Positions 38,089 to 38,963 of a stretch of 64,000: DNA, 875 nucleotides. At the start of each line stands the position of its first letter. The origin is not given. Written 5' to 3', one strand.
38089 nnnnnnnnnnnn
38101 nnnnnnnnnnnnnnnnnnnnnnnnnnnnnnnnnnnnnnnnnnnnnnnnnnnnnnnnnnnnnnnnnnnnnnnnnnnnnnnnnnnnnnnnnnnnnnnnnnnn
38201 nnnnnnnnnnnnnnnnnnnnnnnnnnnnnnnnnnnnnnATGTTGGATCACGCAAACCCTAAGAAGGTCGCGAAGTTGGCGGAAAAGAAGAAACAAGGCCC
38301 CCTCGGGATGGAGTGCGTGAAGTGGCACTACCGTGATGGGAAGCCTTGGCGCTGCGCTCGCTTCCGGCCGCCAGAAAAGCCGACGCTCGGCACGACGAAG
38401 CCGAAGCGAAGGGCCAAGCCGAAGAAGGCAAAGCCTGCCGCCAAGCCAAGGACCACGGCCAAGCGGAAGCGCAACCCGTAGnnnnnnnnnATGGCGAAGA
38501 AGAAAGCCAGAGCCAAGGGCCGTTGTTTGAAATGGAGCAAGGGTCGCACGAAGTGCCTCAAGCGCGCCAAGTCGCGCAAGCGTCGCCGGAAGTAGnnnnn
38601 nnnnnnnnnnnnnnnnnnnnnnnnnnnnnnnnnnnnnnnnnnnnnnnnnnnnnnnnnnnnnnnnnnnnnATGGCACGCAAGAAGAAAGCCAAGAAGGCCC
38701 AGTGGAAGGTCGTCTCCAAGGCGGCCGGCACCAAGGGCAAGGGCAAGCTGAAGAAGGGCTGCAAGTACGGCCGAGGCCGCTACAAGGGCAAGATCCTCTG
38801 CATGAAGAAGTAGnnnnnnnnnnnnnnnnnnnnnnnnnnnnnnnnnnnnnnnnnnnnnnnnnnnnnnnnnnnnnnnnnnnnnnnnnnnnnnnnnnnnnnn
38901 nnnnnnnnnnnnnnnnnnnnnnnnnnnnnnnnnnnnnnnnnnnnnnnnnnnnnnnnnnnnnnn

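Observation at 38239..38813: Clusters of very small lysine-rich basic proteins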

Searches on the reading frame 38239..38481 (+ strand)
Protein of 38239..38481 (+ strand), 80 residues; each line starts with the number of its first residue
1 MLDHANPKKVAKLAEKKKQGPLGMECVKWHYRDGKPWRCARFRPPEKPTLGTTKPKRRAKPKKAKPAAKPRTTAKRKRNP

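Call 7: search_protein_families(library=pfam, proteins=[window:38239-38481:+], max_evalue=1)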
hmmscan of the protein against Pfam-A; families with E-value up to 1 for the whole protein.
window:38239-38481:+ (80 aa): 0 families

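Call 8: search_protein_families(library=phrogs, proteins=[window:38239-38481:+], max_evalue=1)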
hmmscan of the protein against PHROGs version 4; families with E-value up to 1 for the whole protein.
window:38239-38481:+ (80 aa): 0 families

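Call 21: find_homologous_proteins(query=window:38239-38481:+, max_evalue=0.01)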
Query window:38239-38481:+ (80 aa): 3 proteins with E <= 0.01 among 3 candidates.
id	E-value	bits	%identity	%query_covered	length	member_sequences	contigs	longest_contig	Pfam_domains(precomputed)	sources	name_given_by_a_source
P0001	1.2e-39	151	90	100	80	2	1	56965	-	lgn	-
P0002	4.8e-32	127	83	96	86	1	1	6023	-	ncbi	-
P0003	6.2e-24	101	77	81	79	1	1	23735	-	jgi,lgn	-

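Call 23: find_encoding_contigs(protein=P0001, flank=4000, max_places=3)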
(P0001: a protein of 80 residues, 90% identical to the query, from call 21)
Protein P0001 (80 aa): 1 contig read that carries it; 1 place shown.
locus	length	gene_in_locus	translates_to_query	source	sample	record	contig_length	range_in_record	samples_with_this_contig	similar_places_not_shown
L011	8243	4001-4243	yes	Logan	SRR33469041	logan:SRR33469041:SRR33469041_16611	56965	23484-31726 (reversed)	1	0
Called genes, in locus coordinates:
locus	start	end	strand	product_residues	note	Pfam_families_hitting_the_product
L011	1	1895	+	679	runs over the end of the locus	PF00270:DEAD (faint), PF04851:ResIII (faint), PF13307:Helicase_C_2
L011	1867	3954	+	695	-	PF02086:MethyltransfD12, PF14528:LAGLIDADG_3 (faint), PF02086:MethyltransfD12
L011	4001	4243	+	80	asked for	-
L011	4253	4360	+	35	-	-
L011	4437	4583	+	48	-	-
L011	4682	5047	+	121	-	-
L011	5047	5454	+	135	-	-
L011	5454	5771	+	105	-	-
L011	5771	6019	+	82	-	-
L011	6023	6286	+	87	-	-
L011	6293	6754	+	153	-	-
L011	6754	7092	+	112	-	-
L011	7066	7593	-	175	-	-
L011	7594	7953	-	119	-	-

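Call 24: find_encoding_contigs(protein=P0002, flank=4000, max_places=3)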
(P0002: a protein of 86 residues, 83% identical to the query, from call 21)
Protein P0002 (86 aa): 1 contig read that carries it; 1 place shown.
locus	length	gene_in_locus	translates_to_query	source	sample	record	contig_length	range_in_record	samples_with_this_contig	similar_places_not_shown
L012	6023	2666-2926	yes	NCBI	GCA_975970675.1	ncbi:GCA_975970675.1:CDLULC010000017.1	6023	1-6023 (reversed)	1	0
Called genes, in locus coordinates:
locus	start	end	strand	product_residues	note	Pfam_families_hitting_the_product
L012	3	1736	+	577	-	?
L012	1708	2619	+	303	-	PF02086:MethyltransfD12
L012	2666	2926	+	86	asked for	-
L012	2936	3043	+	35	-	-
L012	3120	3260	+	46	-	-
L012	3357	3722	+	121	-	-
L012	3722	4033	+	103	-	-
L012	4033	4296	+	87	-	-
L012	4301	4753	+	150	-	-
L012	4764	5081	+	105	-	-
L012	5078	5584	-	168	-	-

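Call 25: find_encoding_contigs(protein=P0003, flank=4000, max_places=3)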
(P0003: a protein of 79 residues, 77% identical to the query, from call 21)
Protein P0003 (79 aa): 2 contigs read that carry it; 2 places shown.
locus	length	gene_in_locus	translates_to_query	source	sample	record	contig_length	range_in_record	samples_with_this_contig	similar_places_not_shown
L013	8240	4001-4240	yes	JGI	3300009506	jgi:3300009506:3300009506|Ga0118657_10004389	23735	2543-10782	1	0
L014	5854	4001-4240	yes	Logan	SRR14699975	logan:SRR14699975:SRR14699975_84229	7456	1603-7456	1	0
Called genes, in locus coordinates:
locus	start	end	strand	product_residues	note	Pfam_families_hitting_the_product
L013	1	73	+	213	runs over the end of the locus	PF02223:Thymidylate_kin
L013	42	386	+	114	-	-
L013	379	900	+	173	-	-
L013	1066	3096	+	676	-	PF04851:ResIII (faint), PF00270:DEAD (faint), PF13307:Helicase_C_2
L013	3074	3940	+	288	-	PF02086:MethyltransfD12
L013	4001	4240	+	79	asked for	-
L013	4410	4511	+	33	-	-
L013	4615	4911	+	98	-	-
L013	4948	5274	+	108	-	-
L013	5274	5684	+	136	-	-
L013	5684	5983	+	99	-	-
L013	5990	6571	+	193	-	-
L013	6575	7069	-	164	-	-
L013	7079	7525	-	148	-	-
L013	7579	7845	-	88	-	-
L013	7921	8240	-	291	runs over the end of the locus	PF01170:UPF0020 (faint), PF01555:N6_N4_Mtase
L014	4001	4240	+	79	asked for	-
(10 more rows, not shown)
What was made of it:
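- Independent gene callers also called the 33-48 aa genes (calls 23-25).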

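Call 55: search_solved_structures(query=window:38239-38478:+, max_evalue=10, show_alignments=2)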
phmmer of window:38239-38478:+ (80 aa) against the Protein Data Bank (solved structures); distinct sequences matched with E-value up to 10: 1.
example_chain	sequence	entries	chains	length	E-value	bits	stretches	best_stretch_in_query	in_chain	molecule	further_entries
6e29_D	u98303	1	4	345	3.6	11.2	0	23-45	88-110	SWD1-like protein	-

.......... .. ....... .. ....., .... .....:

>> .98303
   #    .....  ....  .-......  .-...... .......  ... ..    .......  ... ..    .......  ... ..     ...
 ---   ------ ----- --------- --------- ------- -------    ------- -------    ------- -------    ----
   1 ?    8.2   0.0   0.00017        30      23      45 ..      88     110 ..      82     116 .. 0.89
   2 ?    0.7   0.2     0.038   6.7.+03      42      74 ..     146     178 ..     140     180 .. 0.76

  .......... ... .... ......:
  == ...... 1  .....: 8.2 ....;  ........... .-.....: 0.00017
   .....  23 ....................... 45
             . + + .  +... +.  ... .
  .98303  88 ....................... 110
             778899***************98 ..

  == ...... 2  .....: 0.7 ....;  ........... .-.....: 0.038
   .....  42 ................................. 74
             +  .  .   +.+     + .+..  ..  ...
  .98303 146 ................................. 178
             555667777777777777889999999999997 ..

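Call 59: search_protein_families(library=ncbifam, proteins=[window:38239-38481:+], max_evalue=10)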
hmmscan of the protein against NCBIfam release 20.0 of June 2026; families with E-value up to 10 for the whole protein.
window:38239-38481:+ (80 aa): 0 families

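Call 67: predict_structure(alignment_id=A3)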
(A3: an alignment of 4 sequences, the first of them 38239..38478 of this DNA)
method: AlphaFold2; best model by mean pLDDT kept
length: 80 residues; sequences in the alignment: 4
mean_pLDDT: 62.5   pTM: 0.27
mean pLDDT of the five models: 62.5, 60.6, 60.0, 58.3, 55.8
residues with pLDDT >= 90: 0; 70-90: 18; 50-70: 56; < 50: 6
segments of 3 or more residues with pLDDT < 50: 1-4
pLDDT, mean of each block of 10 residues (from residue 1): 52 52 72 82 63 57 64 57
secondary structure, 60 per line:
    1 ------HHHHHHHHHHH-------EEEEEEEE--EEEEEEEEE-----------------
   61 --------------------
elements in order: H7-17 E25-32 E35-43
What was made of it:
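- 38239..38481 (+): P1, 80 aa. Residues 1-47 form a conserved module: a helix plus a Cys-bracketed beta-hairpin, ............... Residues 48-80 form a disordered Lys/Pro/Ala tail (42% K+R). AlphaFold2 gives helix 7-17 and hairpin 25-43 at pLDDT 72-82, with the tail unstructured (call 67).
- On Pfam PF08793, 2-cysteine adaptor (vs2C-ad): AlphaFold2 places the P1 pair on a beta-hairpin (call 67).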

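Call 109: fold_search(model_id=the predicted structure, library=pdb)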
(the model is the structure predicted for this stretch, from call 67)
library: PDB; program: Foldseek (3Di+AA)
matches with E <= 10: 2; with E <= 0.001: 0
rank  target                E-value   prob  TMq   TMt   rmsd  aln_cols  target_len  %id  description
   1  8fis_H                8.2e+00  0.05  0.21  0.12   1.9        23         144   30  Structure of Bispecific CAP256V2LS-J3 Fab in complex with BG505 DS-SOSIP.664 (released 2023-02-01)
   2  4tma_E                8.8e+00  0.02  0.13  0.04   6.9        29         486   17  Crystal structure of gyrase bound to its inhibitor YacG (released 2014-07-23)

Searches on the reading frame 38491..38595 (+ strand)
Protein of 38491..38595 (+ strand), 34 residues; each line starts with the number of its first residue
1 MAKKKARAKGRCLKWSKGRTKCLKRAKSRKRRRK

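Call 7: search_protein_families(library=pfam, proteins=[window:38491-38595:+], max_evalue=1)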
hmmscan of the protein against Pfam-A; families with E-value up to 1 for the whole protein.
window:38491-38595:+ (34 aa): 0 families

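Call 8: search_protein_families(library=phrogs, proteins=[window:38491-38595:+], max_evalue=1)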
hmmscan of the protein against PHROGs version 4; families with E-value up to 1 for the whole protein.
window:38491-38595:+ (34 aa): 0 families

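Call 57: search_solved_structures(query=window:38491-38592:+, max_evalue=10, show_alignments=2)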
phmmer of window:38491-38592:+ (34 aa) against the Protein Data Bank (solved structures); distinct sequences matched with E-value up to 10: 2.
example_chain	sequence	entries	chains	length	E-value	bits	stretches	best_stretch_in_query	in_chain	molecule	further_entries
9f5x_i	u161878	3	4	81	0.00081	22.3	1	8-33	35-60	NADH:ubiquinone oxidoreductase 15 kDa subunit-like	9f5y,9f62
7ar9_e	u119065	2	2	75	0.057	16.8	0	9-32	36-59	15 kDa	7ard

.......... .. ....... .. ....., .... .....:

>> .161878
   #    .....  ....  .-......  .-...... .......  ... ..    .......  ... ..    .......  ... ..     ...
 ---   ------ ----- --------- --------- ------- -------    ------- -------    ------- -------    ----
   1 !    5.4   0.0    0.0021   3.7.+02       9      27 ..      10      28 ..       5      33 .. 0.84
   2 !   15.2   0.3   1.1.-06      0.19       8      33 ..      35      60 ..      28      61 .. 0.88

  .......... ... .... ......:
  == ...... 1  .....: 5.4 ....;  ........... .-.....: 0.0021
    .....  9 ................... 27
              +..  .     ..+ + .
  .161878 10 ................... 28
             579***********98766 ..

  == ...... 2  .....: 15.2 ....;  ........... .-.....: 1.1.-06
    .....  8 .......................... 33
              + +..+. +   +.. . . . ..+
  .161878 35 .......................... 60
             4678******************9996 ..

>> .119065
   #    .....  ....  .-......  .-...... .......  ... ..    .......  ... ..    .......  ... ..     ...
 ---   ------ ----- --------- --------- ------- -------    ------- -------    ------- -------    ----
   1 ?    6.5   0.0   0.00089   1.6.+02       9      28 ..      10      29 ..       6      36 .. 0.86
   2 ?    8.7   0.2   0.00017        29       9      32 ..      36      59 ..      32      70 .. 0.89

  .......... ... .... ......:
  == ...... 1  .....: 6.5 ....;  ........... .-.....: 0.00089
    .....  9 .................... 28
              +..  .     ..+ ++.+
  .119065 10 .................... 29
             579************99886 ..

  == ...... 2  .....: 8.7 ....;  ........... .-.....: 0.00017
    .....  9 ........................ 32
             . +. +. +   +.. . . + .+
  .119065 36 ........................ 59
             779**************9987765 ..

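Call 59: search_protein_families(library=ncbifam, proteins=[window:38491-38595:+], max_evalue=10)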
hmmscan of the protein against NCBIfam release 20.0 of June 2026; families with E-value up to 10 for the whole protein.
window:38491-38595:+ (34 aa): 0 families

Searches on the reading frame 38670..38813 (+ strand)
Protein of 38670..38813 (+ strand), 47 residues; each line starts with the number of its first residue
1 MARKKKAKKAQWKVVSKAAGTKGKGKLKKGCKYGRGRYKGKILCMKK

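Call 7: search_protein_families(library=pfam, proteins=[window:38670-38813:+], max_evalue=1)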
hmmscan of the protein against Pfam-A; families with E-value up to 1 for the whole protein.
window:38670-38813:+ (47 aa): 0 families

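Call 8: search_protein_families(library=phrogs, proteins=[window:38670-38813:+], max_evalue=1)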
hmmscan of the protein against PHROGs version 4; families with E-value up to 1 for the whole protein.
window:38670-38813:+ (47 aa): 0 families

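Call 56: search_solved_structures(query=window:38670-38810:+, max_evalue=10, show_alignments=2)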
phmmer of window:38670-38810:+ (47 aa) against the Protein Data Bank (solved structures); distinct sequences matched with E-value up to 10: 2.
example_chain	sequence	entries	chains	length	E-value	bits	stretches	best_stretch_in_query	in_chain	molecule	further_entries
7e7n_A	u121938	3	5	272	0.00073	23.1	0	11-41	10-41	Fucose-binding lectin protein,Fucose-binding lectin protein,Fucose-binding lectin protein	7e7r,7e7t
7e7u_A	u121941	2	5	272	0.0028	21.3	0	11-41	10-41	Fucose-binding lectin protein,Fucose-binding lectin protein,Fucose-binding lectin protein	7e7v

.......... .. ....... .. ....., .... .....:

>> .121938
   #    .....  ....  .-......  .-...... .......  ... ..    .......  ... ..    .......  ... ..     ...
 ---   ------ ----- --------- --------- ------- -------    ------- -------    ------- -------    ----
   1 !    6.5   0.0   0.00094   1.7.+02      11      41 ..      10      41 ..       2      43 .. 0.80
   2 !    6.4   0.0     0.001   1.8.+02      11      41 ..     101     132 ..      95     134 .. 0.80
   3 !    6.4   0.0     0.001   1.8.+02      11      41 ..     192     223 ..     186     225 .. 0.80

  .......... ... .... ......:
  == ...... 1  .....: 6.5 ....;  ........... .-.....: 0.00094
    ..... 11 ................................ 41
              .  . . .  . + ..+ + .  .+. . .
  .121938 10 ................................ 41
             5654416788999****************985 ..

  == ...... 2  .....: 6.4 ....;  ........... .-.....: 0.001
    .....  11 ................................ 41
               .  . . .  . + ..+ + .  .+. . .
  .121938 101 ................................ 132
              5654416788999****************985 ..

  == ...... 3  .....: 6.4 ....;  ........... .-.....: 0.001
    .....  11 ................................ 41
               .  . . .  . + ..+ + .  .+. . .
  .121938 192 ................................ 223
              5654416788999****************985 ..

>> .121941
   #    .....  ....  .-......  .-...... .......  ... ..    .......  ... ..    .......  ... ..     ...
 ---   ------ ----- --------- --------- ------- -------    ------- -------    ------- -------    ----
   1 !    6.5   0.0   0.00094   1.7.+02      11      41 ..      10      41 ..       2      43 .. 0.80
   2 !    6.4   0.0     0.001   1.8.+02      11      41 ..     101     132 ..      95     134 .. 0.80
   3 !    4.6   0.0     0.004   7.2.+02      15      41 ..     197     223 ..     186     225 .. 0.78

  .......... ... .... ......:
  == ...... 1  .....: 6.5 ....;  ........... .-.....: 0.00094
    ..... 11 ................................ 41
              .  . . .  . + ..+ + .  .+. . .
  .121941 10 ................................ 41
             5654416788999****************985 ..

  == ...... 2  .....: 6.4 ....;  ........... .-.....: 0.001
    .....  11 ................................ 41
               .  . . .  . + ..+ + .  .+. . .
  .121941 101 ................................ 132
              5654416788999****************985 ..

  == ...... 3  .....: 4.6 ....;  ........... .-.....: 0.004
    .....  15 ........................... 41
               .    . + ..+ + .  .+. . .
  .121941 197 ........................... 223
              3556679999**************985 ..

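Call 59: search_protein_families(library=ncbifam, proteins=[window:38670-38813:+], max_evalue=10)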
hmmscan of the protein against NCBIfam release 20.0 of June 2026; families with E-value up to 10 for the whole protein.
window:38670-38813:+ (47 aa): 0 families
